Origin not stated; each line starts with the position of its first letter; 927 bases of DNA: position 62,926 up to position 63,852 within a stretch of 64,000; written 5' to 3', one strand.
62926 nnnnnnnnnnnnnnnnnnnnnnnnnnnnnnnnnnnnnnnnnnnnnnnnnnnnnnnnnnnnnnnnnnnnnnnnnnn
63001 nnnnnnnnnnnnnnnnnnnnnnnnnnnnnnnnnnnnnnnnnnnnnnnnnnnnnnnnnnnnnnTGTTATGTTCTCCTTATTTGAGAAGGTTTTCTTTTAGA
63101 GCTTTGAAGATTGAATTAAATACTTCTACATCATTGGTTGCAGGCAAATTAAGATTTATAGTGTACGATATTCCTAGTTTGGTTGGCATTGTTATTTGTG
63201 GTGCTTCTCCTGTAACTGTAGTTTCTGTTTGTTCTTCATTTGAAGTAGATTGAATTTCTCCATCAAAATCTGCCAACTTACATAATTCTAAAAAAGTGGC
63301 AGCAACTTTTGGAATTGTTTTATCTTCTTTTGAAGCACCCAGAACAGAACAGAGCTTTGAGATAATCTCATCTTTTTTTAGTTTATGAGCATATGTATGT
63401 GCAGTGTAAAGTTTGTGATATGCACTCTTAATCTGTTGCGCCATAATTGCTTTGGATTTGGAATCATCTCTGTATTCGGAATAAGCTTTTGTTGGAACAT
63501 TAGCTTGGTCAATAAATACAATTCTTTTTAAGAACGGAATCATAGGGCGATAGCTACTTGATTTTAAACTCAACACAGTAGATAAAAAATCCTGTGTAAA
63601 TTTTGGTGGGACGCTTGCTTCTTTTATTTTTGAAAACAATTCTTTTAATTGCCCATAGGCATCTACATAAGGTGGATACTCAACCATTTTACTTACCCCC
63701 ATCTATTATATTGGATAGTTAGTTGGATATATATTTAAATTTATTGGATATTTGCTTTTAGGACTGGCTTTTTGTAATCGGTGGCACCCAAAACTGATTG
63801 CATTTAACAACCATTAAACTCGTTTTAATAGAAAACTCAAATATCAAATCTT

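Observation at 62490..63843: AT-rich two-gene cassette with a HEPN (Rx4H) protein and an unknown partner, preceded by TTGGATA repeats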

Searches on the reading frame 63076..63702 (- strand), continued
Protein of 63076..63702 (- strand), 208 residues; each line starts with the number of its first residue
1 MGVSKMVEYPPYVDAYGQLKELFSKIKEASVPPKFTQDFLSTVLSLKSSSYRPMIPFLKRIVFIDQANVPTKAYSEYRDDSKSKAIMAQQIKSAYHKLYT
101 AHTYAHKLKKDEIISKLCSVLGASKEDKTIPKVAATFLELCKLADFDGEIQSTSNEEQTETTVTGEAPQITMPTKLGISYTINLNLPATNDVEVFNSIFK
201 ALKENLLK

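Call 80: search_protein_families(library=pfam, proteins=[L052:3385-4440:+, L052:4520-5467:+, L052:9194-10459:-, L052:6351-7730:-, L091:249-593:-, L092:2-1051:+], max_evalue=0.001)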
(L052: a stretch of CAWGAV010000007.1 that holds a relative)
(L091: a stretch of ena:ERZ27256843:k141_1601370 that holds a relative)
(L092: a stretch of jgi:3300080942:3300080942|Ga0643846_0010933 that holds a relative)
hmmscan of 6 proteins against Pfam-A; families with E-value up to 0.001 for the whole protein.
L052:3385-4440:+ (352 aa): 4 families
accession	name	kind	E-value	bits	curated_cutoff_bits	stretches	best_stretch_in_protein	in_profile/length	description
PF07494.17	Reg_prop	-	7.3e-16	56.7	20.4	0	194-215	1-23/24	Two component regulator propeller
PF25210.1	Kelch_FKB95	-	1.6e-06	28.4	70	1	221-327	113-217/268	FKB95, Kelch-repeats domain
PF21544.3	PorZ_N_b_propeller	-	0.00034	21.4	27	0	283-312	79-108/154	TSS9, PorZ, N-terminal beta-propeller domain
PF13964.12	Kelch_6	-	0.00045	20.6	25.3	0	124-162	13-48/50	Kelch motif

L052:4520-5467:+ (316 aa): 2 families
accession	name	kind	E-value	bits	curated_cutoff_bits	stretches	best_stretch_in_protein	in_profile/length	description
PF04015.17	DUF362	-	1.5e-48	165.9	24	1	78-272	1-199/200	Domain of unknown function (DUF362)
PF10518.14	TAT_signal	-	3.1e-05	24.1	22.7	1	8-26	1-19/21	TAT (twin-arginine translocation) pathway signal sequence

L052:9194-10459:- (422 aa): 3 families
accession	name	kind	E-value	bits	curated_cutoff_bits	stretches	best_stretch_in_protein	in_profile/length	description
PF01610.23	DDE_Tnp_ISL3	-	9.4e-72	242.1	23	1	165-404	1-240/240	Transposase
PF14690.11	Zn_ribbon_ISL3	-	4.9e-12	46.5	25.5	1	50-95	2-47/47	zinc-finger of transposase IS204/IS1001/IS1096/IS1165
PF13542.12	HTH_Tnp_ISL3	-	8e-11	41.7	27.4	1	101-150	2-51/51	Helix-turn-helix domain of transposase family ISL3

L052:6351-7730:- (460 aa): 2 families
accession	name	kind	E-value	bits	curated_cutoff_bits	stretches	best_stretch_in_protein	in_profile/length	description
PF13701.12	DDE_Tnp_1_4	-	1.1e-31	110.1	34.7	1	18-448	11-427/435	Transposase DDE domain group 1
PF01609.27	DDE_Tnp_1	-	1.4e-18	67.9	23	1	143-380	6-200/200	Transposase DDE domain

L091:249-593:- (115 aa): 0 families

L092:2-1051:+ (350 aa): 12 families
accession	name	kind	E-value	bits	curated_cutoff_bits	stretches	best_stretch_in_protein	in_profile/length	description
PF12838.12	Fer4_7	-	7e-15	55.7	27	2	284-324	5-51/52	4Fe-4S dicluster domain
PF13187.11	Fer4_9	-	4.6e-14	52.6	27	2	284-323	5-49/52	4Fe-4S dicluster domain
PF13237.11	Fer4_10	-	1.9e-13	50.5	25.5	2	82-123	4-50/53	4Fe-4S dicluster domain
PF14697.11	Fer4_21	-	2.4e-13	50.4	35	1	268-324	1-54/59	4Fe-4S dicluster domain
PF12837.12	Fer4_6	-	4.3e-12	45.8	25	2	305-323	3-21/24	4Fe-4S binding domain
PF00037.32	Fer4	-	4.5e-11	42.5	21.1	2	195-212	6-23/24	4Fe-4S binding domain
PF12801.12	Fer4_5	-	2.5e-09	37.4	22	1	38-77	2-42/48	4Fe-4S binding domain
PF25160.1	LdpA_Fe-S-bd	-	1.8e-07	31.3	27.6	0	195-213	26-44/49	LdpA Fe-S cluster-binding domain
PF13484.11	Fer4_16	-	3e-07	31.5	30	0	197-215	2-20/66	4Fe-4S double cluster binding domain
PF12797.12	Fer4_2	-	2.3e-06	27.7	24.5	1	303-323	2-22/22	4Fe-4S binding domain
PF13183.11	Fer4_8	-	0.00023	22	27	0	309-323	3-17/68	4Fe-4S dicluster domain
PF12800.12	Fer4_4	-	0.00037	21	24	0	309-323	2-16/17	4Fe-4S binding domain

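Call 81: search_protein_families(library=padloc, proteins=[L107:7282-8685:+, L107:2391-3125:+, L107:4001-5371:+], max_evalue=0.001)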
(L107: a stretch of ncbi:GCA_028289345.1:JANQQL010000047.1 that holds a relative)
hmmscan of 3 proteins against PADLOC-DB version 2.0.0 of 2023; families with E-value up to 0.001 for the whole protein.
L107:7282-8685:+ (468 aa): 10 families
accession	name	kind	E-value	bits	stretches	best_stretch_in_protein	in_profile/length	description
PDLC02012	SAVED5--SAVED_TIR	-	7e-18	62.9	1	300-393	14-105/404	-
PDLC00419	ThsB1|ThsB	-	3.8e-10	37.8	1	291-390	19-122/165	TIR-like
PDLC03957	bSEFIR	-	8.3e-10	37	1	300-367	39-108/412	-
PDLC05062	PDC-S66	-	7.4e-08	30.2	1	302-390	151-240/282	-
PDLC00436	ThsB1|ThsB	-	3.5e-07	27.9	1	295-390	31-130/183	TIR-like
PDLC00728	Effector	-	3.7e-07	27.5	1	302-351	12-61/432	TIR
PDLC00420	ThsB1|ThsB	-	6.6e-06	23.5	1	302-391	4-97/319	TIR-like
PDLC02421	Aga_TIR-PNTD1-PNTD2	-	2.2e-05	21.8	1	302-390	6-98/430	Class I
PDLC00434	ThsB1|ThsB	-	4.1e-05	20.8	1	298-376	137-216/396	TIR-like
PDLC00727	Effector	-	0.00032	17.3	1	301-362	175-237/590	TIR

L107:2391-3125:+ (245 aa): 0 families

L107:4001-5371:+ (457 aa): 37 families (the best 25 are shown)
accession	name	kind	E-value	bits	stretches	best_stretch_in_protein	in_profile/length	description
PDLC04042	PD-T4-6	-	7.6e-43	145.2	1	176-455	6-271/292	-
PDLC04047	PD-T4-6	-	1.5e-39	134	1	176-406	7-223/327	-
PDLC04053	PD-T4-6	-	9.8e-39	131.6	1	175-453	5-268/311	-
PDLC04048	PD-T4-6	-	6.4e-37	125.7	1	179-398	10-215/354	-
PDLC04138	mad6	-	9.1e-36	121.9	1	176-454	48-311/659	mads_6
PDLC04061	PD-T4-6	-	1.1e-34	118.8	1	178-447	15-274/510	-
PDLC04054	PD-T4-6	-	2.7e-34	117.1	1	177-410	8-228/347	-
PDLC04060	PD-T4-6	-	3.9e-34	116.4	1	180-399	9-213/486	-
PDLC04039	PD-T4-6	-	2e-30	104.2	1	174-409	9-229/458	-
PDLC04057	PD-T4-6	-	1.3e-29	101.5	1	232-398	54-213/443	-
PDLC04041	PD-T4-6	-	2.3e-29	100.9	1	178-411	27-249/443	-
PDLC04589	PDC-M34A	-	2.5e-29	101.1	1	1-157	1-154/208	-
PDLC04052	PD-T4-6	-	6.7e-27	92.8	1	213-400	35-221/496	-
PDLC04043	PD-T4-6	-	1.3e-26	91.7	1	180-412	16-234/452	-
PDLC04064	PD-T4-6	-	1.3e-23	81.5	1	175-398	16-223/369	-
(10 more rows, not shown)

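Call 83: search_protein_families(library=pfam, alignment_id=A4, max_evalue=1)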
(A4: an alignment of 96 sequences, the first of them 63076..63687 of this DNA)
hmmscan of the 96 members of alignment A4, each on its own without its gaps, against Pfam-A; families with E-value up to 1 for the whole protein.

A. member 1, window:63076-63687:- (203 aa): 3 families
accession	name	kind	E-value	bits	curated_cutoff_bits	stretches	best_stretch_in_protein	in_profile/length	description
PF17278.7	DUF5343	-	4e-48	163.7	27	1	6-144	1-138/140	Family of unknown function (DUF5343)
PF23654.1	ARM_LIN_2nd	-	0.012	15.6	27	1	81-134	25-78/164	E3 ubiquitin-protein ligase LIN-like, ARM repeat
PF08314.17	Sec39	-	0.04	12.8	22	1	58-173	254-373/753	Secretory pathway protein Sec39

B. families by the number of members that match (of 96 scanned): 62 families (the first 25 are shown)
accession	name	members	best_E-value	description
PF17278.7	DUF5343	96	5.2e-51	Family of unknown function (DUF5343)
PF10692.14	DUF2498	4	0.022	Protein of unknown function (DUF2498)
PF12612.13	TFCD_C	3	0.056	Tubulin folding cofactor D C terminal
PF21941.2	SMEK_N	1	0.0021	SMEK domain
PF00217.24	ATP-gua_Ptrans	1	0.0066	ATP:guanido phosphotransferase, C-terminal catalytic domain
PF00527.23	E7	1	0.0069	E7 protein, Early protein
PF23654.1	ARM_LIN_2nd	1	0.012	E3 ubiquitin-protein ligase LIN-like, ARM repeat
PF07971.18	Glyco_hydro_92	1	0.012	Glycosyl hydrolase family 92 catalytic domain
PF07376.16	Prosystemin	1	0.014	Prosystemin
PF04048.20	Sec8_N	1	0.025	Exocyst complex component Sec8 N-terminal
PF09651.16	Cas_APE2256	1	0.025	CRISPR-associated protein (Cas_APE2256)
PF08901.16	DUF1847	1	0.026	Protein of unknown function (DUF1847)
PF12099.14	DUF3575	1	0.028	Protein of unknown function (DUF3575)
PF05067.18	Mn_catalase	1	0.031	Manganese containing catalase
PF24647.1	Phage_blade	1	0.033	Phage blade protein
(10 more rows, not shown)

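Call 86: search_protein_families(library=phrogs, proteins=[window:63076-63687:-], max_evalue=0.01)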
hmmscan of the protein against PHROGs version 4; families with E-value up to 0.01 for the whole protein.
window:63076-63687:- (203 aa): 0 families

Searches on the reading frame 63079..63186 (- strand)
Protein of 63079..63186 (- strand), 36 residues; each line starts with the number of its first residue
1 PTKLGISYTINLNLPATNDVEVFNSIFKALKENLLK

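Call 88: search_solved_structures(query=window:63079-63186:-, max_evalue=10, show_alignments=3)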
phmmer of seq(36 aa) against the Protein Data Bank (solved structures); distinct sequences matched with E-value up to 10: 0.
